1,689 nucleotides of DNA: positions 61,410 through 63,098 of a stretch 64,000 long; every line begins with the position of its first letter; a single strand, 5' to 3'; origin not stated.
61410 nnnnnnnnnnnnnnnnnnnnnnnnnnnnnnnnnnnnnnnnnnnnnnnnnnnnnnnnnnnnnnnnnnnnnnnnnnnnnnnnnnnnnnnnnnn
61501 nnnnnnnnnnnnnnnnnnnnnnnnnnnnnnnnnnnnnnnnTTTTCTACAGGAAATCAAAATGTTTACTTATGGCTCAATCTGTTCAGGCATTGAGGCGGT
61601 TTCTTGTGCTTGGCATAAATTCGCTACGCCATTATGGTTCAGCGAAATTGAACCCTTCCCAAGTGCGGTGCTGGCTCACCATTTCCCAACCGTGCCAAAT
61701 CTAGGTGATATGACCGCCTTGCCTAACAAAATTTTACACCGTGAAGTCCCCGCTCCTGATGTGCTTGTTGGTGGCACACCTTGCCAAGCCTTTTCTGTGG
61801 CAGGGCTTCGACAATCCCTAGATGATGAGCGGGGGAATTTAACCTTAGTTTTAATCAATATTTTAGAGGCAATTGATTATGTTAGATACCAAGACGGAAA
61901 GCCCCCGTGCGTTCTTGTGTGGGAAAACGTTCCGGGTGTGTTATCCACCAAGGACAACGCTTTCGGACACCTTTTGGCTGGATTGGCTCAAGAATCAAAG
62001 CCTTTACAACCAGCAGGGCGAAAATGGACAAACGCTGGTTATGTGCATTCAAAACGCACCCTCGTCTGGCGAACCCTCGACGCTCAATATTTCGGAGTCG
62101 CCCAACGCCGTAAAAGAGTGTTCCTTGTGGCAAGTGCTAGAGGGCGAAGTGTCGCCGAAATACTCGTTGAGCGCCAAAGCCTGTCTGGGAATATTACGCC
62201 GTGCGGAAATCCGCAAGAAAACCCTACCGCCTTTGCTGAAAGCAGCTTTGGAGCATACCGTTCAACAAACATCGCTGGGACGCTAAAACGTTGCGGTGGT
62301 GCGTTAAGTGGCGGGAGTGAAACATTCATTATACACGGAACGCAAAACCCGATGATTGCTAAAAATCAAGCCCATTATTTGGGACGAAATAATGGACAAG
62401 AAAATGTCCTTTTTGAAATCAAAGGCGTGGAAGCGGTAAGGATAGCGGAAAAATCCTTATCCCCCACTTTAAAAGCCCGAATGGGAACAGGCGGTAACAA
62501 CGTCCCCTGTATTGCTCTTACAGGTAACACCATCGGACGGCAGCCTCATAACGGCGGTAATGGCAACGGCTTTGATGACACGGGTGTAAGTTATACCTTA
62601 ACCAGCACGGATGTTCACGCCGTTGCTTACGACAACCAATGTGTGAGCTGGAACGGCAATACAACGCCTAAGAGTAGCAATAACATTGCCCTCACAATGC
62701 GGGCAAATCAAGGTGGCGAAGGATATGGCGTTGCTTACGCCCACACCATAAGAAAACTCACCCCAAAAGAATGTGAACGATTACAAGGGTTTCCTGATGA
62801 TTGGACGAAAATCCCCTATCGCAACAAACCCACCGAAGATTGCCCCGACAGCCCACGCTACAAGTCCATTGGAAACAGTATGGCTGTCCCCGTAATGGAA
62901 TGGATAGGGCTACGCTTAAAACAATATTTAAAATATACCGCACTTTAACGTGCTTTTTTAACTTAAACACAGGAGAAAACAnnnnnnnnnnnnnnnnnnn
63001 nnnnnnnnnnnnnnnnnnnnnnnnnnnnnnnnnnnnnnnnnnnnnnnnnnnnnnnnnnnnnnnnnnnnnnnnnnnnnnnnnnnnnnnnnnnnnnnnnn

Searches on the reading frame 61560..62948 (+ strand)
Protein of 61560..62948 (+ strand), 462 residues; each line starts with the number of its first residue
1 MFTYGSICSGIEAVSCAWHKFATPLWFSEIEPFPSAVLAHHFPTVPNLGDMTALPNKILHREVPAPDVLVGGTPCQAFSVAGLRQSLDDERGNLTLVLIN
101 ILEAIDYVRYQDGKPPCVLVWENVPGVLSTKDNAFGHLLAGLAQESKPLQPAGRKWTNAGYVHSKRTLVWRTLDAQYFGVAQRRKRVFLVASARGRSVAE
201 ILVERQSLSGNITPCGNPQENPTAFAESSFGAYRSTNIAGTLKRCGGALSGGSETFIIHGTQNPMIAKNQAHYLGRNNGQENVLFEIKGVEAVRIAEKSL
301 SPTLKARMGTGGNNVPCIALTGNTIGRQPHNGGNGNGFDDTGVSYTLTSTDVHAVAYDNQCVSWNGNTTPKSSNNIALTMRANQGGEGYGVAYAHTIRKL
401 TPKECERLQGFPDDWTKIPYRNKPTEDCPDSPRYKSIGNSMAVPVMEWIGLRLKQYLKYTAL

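Call 44: search_protein_families(library=phrogs, proteins=[window:61560-62948:+], max_evalue=0.00001)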
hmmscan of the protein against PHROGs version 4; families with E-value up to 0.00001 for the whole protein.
window:61560-62948:+ (462 aa): 11 families
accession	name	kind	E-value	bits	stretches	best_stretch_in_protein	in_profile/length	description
phrog_116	-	other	3.6e-84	284.5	1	1-458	207-494/779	DNA methyltransferase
phrog_26324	-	other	2.1e-71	241.3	2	239-357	12-143/210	DNA methyltransferase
phrog_363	-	other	2e-38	133.4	1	1-286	53-276/327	DNA methyltransferase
phrog_864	-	DNA, RNA and nucleotide metabolism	1.2e-35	124.3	1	26-455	666-1053/1064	DNA primase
phrog_16528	-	other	6.7e-31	108.6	1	374-455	144-219/236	DNA methyltransferase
phrog_16427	-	other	4.1e-21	76.7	1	386-458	105-173/235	DNA methyltransferase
phrog_13621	-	unknown function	3.2e-14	53.9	1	391-453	48-108/121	-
phrog_17284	-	unknown function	6.3e-11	43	1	394-450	156-207/245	-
phrog_38038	-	unknown function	3.8e-10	40.2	0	395-427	302-334/430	-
phrog_23296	-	other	6.7e-08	33.3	1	427-453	28-54/68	DNA methyltransferase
phrog_8411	-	unknown function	1.8e-06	28.9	1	389-415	160-186/206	-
